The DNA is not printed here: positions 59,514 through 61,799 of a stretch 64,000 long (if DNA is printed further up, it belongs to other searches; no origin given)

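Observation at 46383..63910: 17-kb envelope glycosylation locus: mreB-GT4-secA linkage, four coupled GT4 genes, and at least three tandem ArnT/PMT-like GT-C paralogs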

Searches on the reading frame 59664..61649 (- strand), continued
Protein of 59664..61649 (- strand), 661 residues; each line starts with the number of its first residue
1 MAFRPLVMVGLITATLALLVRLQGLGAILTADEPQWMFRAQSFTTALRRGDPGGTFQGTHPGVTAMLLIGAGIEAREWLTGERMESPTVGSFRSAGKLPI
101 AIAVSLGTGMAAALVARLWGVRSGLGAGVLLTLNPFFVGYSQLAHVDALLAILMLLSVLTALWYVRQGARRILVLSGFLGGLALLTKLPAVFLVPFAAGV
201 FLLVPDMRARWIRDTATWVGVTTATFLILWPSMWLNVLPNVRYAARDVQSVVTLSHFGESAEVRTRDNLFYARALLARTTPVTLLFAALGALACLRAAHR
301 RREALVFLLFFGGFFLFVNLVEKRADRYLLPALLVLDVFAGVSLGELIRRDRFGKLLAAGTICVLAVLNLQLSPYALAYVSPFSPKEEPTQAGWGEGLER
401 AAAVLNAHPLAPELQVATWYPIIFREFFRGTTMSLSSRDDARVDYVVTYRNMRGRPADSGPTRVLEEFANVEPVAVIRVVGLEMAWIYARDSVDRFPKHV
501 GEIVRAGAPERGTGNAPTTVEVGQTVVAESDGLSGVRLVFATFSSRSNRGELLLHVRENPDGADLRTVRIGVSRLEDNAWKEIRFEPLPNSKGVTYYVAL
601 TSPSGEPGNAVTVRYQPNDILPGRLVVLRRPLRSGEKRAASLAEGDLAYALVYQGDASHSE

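Call 44: search_protein_families(library=ncbifam, proteins=[L001:4268-5296:+, L001:3571-4071:+, L001:1164-1787:+, L001:1818-2387:+, L001:6462-7457:+, L001:341-1180:+, L001:5293-6465:+], max_evalue=0.00001)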
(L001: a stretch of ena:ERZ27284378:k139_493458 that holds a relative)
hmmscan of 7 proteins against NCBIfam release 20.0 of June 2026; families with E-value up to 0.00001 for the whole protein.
L001:4268-5296:+ (342 aa): 15 families
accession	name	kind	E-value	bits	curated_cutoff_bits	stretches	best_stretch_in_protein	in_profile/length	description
NF007986.1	PRK10714.1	equivalog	4.7e-46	157.3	529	1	3-296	8-298/316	undecaprenyl-phosphate 4-deoxy-4-formamido-L-arabinose transferase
NF047588.1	GlcsyltransPgfSStrep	equivalog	2.3e-44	151.9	500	1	1-300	1-296/308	glycosyltransferase PgfS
TIGR04182.1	glyco_TIGR04182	equivalog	8.1e-24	84.5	325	1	4-294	3-285/293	S-layer glycoprotein N-glycosyltransferase AglJ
NF041875.1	EPS_EpsD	equivalog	1.6e-13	50.7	370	1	4-99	2-95/325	exopolysaccharide biosynthesis glycosyltransferase EpsD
TIGR03937.1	PgaC_IcaA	equivalog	3.6e-13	49.3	422.3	1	3-109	47-151/407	poly-beta-1,6-N-acetyl-D-glucosamine synthase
NF058614.1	PPMAGASynPpgS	equivalog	4.7e-13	49.1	370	1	5-189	4-191/226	polyprenyl-phospho-N-acetylgalactosaminyl synthase PpgS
NF047683.1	TeichurnBiosyTuaG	equivalog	1.9e-12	47.4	400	1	3-109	8-112/252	teichuronic acid biosynthesis protein TuaG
TIGR03965.1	mycofact_glyco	equivalog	1.9e-12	46.8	280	1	3-109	76-180/467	mycofactocin biosynthesis glycosyltransferase MftF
NF007482.0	PRK10073.1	equivalog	2.5e-11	43.1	423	1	3-116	8-118/334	glycosyltransferase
TIGR04283.1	glyco_like_mftF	equivalog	1.8e-10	40.8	182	1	4-108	2-97/221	TIGR04283 family arsenosugar biosynthesis glycosyltransferase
NF010496.0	PRK13915.1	equivalog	5.6e-10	38.8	262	1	2-106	32-140/307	glucosyl-3-phosphoglycerate synthase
NF045692.1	OglycostaseCruG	equivalog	5.8e-10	38.6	600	1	3-117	43-161/386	2'-O-glycosyltransferase CruG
TIGR04242.1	nodulat_NodC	equivalog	1.6e-07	30.6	550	1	4-99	51-147/395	chitooligosaccharide synthase NodC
NF038302.1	EPS_HpsE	equivalog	4.8e-07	29.1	300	1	2-98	2-101/307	hormogonium polysaccharide biosynthesis glycosyltransferase HpsE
NF050819.1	PolSacchBiosHfsG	equivalog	7.4e-07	28.6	500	1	3-111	14-120/302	polysaccharide biosynthesis protein HfsG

L001:3571-4071:+ (166 aa): 6 families
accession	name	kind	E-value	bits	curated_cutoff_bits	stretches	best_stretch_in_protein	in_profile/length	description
TIGR02199.1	rfaE_dom_II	equivalog_domain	1.6e-38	131.8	181.5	1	18-160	3-143/144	D-glycero-beta-D-manno-heptose 1-phosphate adenylyltransferase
NF008454.0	PRK11316.1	equivalog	5.5e-30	104.4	521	1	6-161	320-473/475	bifunctional D-glycero-beta-D-manno-heptose-7-phosphate kinase/D-glycero-beta-D-manno-heptose 1-phosphate adenylyltransferase HldE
TIGR00125.1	cyt_tran_rel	domain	2.3e-16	59.7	27.7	1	29-93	2-63/65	adenylyltransferase/cytidyltransferase family protein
NF001985.0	PRK00777.1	subfamily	8e-09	35.8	104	1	27-88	5-64/157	pantetheine-phosphate adenylyltransferase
TIGR01518.1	g3p_cytidyltrns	equivalog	9.4e-09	35.4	165.4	1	30-118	2-88/125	glycerol-3-phosphate cytidylyltransferase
NF041124.1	CoaD_Thcocales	equivalog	9.4e-08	32.1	290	1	27-92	5-69/156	phosphopantetheine adenylyltransferase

L001:1164-1787:+ (207 aa): 11 families
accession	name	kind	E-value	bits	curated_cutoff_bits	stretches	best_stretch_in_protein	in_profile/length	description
TIGR00441.1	gmhA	equivalog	5.4e-58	195.4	209.45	1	51-201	2-153/154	D-sedoheptulose 7-phosphate isomerase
NF010546.0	PRK13936.1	equivalog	7.5e-58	195.5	276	1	44-199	27-186/197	phosphoheptose isomerase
NF001628.0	PRK00414.1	equivalog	2e-53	180.9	265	1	44-199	28-184/192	D-sedoheptulose 7-phosphate isomerase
NF008138.0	PRK10886.1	equivalog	4.4e-41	140.8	352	1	44-199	25-184/196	DnaA initiator-associating protein DiaA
NF010547.0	PRK13938.1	equivalog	5.5e-38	130.6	320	1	51-202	36-188/196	D-sedoheptulose 7-phosphate isomerase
NF002805.0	PRK02947.1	subfamily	1.7e-07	30.7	135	1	34-163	14-142/247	sugar isomerase domain-containing protein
NF010701.0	PRK14101.1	equivalog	1.8e-07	29.7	920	1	124-178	511-565/638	bifunctional transcriptional regulator/glucokinase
NF009222.0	PRK12570.1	subfamily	6.6e-07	28.5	255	1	44-177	53-188/307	N-acetylmuramic acid 6-phosphate etherase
NF003915.0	PRK05441.1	subfamily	1.6e-06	27.4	168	1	43-178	45-182/300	N-acetylmuramic acid 6-phosphate etherase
NF040776.2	AlsR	equivalog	3.9e-06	26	400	0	127-182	175-231/279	transcriptional repressor AlsR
TIGR03127.2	RuMP_HxlB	equivalog_domain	7.7e-06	25.9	160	0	127-185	71-130/178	6-phospho-3-hexuloisomerase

L001:1818-2387:+ (189 aa): 9 families
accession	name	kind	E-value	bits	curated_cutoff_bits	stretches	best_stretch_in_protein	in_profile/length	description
NF006506.0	PRK08942.1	equivalog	2.7e-41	141.1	178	1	6-186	2-179/182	D-glycero-beta-D-manno-heptose 1,7-bisphosphate 7-phosphatase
TIGR00213.1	GmhB_yaeD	subfamily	5.2e-37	127.2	149.6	1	9-164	3-158/176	D-glycero-beta-D-manno-heptose 1,7-bisphosphate 7-phosphatase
TIGR01656.1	Histidinol-ppas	subfamily_domain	8.8e-34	116.5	84.15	1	9-157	2-146/149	histidinol-phosphate phosphatase domain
TIGR01662.1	HAD-SF-IIIA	subfamily_domain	2.6e-30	105.4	44.6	1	8-158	1-139/141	HAD-IIIA family hydrolase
NF003937.0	PRK05446.1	equivalog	2.3e-25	89.3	443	1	7-160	3-151/355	bifunctional histidinol-phosphatase/imidazoleglycerol-phosphate dehydratase HisB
TIGR01261.1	hisB_Nterm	equivalog_domain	1.7e-22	79.7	140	1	8-155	2-144/161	histidinol-phosphatase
NF050049.1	HBPPhtaseGmhB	domain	2.7e-22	79.4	250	1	6-157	2-143/171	D-glycero-alpha-D-manno-heptose-1,7-bisphosphate 7-phosphatase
NF005264.0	PRK06769.1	equivalog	3.8e-15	56.1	217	1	6-159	3-138/175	HAD-IIIA family hydrolase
TIGR01460.1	HAD-SF-IIA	subfamily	2.4e-06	27.5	100.15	0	113-159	197-245/246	HAD-IIA family hydrolase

L001:6462-7457:+ (331 aa): 24 families
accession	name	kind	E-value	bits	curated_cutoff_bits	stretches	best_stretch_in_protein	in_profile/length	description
TIGR01181.1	dTDP_gluc_dehyt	equivalog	4.8e-49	167.2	365.1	1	12-327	1-315/321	dTDP-glucose 4,6-dehydratase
TIGR04180.1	EDH_00030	hypoth_equivalog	4e-40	137.7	475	1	13-308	1-294/297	NAD-dependent 4,6-dehydratase LegB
TIGR02197.1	heptose_epim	equivalog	2.5e-29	102.5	274.6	1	13-324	1-314/316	ADP-glyceromanno-heptose 6-epimerase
TIGR01179.1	galE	equivalog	3.3e-29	101.7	262.3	1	12-326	1-328/332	UDP-glucose 4-epimerase GalE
NF011728.1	PRK15181.1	equivalog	1.5e-25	90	760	1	9-324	14-338/348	Vi polysaccharide biosynthesis UDP-N-acetylglucosaminuronic acid C-4 epimerase TviC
NF007582.0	PRK10217.1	equivalog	1.5e-24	86.8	698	1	11-324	2-332/355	dTDP-glucose 4,6-dehydratase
NF043036.1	ErythonDh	equivalog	3.4e-24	85.6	325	1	12-297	2-293/321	D-erythronate dehydrogenase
NF007490.0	PRK10084.1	subfamily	6.5e-24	84.6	649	1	12-324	2-335/361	dTDP-glucose 4,6-dehydratase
TIGR02622.1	CDP_4_6_dhtase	equivalog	2e-20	73.3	278.45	1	8-326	2-333/352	CDP-glucose 4,6-dehydratase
NF007956.0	PRK10675.1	subfamily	3.3e-20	72.5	394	1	12-325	2-331/338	UDP-glucose 4-epimerase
NF008360.0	PRK11150.1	equivalog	2.1e-17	63.3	452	1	13-317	2-300/310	ADP-glyceromanno-heptose 6-epimerase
TIGR03466.1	HpnA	hypoth_equivalog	3.6e-14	52.4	367.65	1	12-193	2-177/327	hopanoid-associated sugar epimerase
TIGR01472.1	gmd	equivalog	6.8e-13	48.5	415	1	63-272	58-269/342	GDP-mannose 4,6-dehydratase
NF042422.1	oxyalk_red_OleD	equivalog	2.2e-12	47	580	1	12-285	2-265/329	2-alkyl-3-oxoalkanoate reductase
NF047922.1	GDPFucSynFcl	equivalog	7.9e-11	42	500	1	125-324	98-302/308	GDP-L-fucose synthase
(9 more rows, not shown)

L001:341-1180:+ (279 aa): 5 families
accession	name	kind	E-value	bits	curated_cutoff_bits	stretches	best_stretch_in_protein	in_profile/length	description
TIGR01214.1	rmlD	equivalog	9.2e-79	264.5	224.05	1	3-272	2-283/285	dTDP-4-dehydrorhamnose reductase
NF007440.0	PRK09987.1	equivalog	4.8e-37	127.8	308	1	34-255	39-269/299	dTDP-4-dehydrorhamnose reductase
TIGR01181.1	dTDP_gluc_dehyt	equivalog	4.1e-10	39.3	365.1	1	31-228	55-263/321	dTDP-glucose 4,6-dehydratase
TIGR01179.1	galE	equivalog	1.6e-09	37.1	262.3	1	31-172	52-195/332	UDP-glucose 4-epimerase GalE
TIGR02197.1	heptose_epim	equivalog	7.4e-08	31.9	274.6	0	34-136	48-150/316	ADP-glyceromanno-heptose 6-epimerase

L001:5293-6465:+ (390 aa): 36 families (the best 25 are shown)
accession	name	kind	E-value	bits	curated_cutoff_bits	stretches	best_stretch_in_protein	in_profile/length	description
NF041876.1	EPS_EpsE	equivalog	8.8e-37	127.2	400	1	153-359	159-376/389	exopolysaccharide biosynthesis GT4 family glycosyltransferase EpsE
NF038229.1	Glyco4_Geo_Pelo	equivalog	3.5e-36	124.9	400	1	91-380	52-338/338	GPMC system family 4 glycosyltransferase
TIGR03088.1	stp2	hypoth_equivalog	1.8e-33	116.1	409.05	1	181-379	164-374/374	TIGR03088 family PEP-CTERM/XrtA system glycosyltransferase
TIGR03999.1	thiol_BshA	equivalog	1.6e-26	93.1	273.7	1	89-379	79-374/375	N-acetyl-alpha-D-glucosaminyl L-malate synthase BshA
TIGR03449.1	mycothiol_MshA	equivalog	2e-24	86.2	462.5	1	204-379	223-404/406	D-inositol-3-phosphate glycosyltransferase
TIGR04063.1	stp3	hypoth_equivalog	3.2e-24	85.5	442.05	1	138-379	140-396/397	TIGR04063 family PEP-CTERM/XrtA system glycosyltransferase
TIGR02149.1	glgA_Coryne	subfamily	1.5e-23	83.6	302.4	1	203-379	206-391/391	glycogen synthase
NF047684.1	TeichurnBiosyTuaC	equivalog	3.2e-23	82.3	550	1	94-367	108-378/391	teichuronic acid biosynthesis protein TuaC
NF041010.1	glycosy_Agl16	equivalog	2.7e-18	65.9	575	1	157-378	139-351/352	glycosylation protein Agl16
NF047881.1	glyco_SdgB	exception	2.1e-17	63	800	1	136-376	259-494/496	serine-aspartate repeat adhesin O-glycosyltransferase SdgB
NF050056.1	ProtGlycPglH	equivalog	2.2e-17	63.2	600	1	203-378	181-353/354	GalNAc-alpha-(1->4)-GalNAc-alpha-(1->3)-diNAcBac-PP-undecaprenol alpha-1,4-N-acetyl-D-galactosaminyltransferase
NF047880.1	glyco_SdgA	exception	2.6e-17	62.6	800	1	203-374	317-486/488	serine-aspartate repeat adhesin O-glycosyltransferase SdgA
TIGR04005.1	wcaL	equivalog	2.5e-16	59.5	537.6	1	184-341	204-367/406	colanic acid biosynthesis glycosyltransferase WcaL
TIGR04157.1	glyco_rSAM_CFB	subfamily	3e-16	59.4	400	1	204-357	230-387/406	TIGR04157 family glycosyltransferase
NF007396.0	PRK09922.1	equivalog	5.6e-16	58.4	385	1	178-344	159-326/361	lipopolysaccharide 1,6-galactosyltransferase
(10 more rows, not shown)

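Call 47: predict_structure(alignment_id=A3)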
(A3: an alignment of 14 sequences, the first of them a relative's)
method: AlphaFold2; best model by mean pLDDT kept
length: 838 residues; sequences in the alignment: 14
mean_pLDDT: 83.2   pTM: 0.77
mean pLDDT of the five models: 83.2, 82.0, 80.0, 79.9, 77.0
residues with pLDDT >= 90: 337; 70-90: 373; 50-70: 88; < 50: 40
segments of 3 or more residues with pLDDT < 50: 1-7, 606-608, 641-646, 749-755, 788-790, 829-838
pLDDT, mean of each block of 10 residues (from residue 1): 44 77 84 86 82 89 91 87 73 91 91 86 91 93 85 73 77 77 84 90 87 85 90 92 57 82 94 87 87 88 87 89 79 94 89 66 93 88 95 91 54 87 96 91 90 91 97 95 90 65 66 80 94 93 80 92 93 84 90 93 59 70 93 81 59 94 89 88 95 83 81 94 88 89 70 55 82 89 71 72 91 83 77 32
secondary structure, 60 per line:
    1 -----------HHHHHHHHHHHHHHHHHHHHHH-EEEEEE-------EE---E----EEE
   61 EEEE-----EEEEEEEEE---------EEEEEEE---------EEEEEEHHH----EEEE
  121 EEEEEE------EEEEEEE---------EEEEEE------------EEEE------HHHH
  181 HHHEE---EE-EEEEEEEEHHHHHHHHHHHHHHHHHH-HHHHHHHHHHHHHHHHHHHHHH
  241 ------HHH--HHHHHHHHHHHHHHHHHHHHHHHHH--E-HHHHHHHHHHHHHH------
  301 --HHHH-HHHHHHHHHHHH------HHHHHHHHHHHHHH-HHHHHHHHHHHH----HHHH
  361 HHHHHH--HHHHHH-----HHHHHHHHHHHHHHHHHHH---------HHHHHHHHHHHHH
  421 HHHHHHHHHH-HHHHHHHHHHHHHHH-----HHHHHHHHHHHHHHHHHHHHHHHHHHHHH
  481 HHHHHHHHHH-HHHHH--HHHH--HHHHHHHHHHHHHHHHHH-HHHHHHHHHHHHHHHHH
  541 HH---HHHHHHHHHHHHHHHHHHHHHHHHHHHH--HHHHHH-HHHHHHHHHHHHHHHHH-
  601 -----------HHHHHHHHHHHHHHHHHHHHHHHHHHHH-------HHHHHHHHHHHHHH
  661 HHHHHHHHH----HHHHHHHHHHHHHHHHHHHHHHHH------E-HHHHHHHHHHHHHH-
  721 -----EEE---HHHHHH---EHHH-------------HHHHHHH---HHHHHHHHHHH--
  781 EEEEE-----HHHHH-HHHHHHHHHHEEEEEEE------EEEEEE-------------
elements in order (helices of 4 or more, strands of 3 or more residues): H12-33 E35-40 E58-64 E70-78 E88-94 E104-109 E117-126 E133-139 E149-154 E167-170 H177-183 E192-199 H200-217 H219-240 H252-276 H281-294 H303-306 H308-319 H326-339 H341-352 H357-366 H369-374 H380-398 H408-430 H432-446 H452-490 H492-496 H499-502 H505-522 H524-542 H546-573 H576-581 H583-599 H612-639 H647-669 H674-697 H706-719 E726-728 H732-737 H758-764 H768-778 E781-785 H791-795 H797-806 E807-813 E820-825
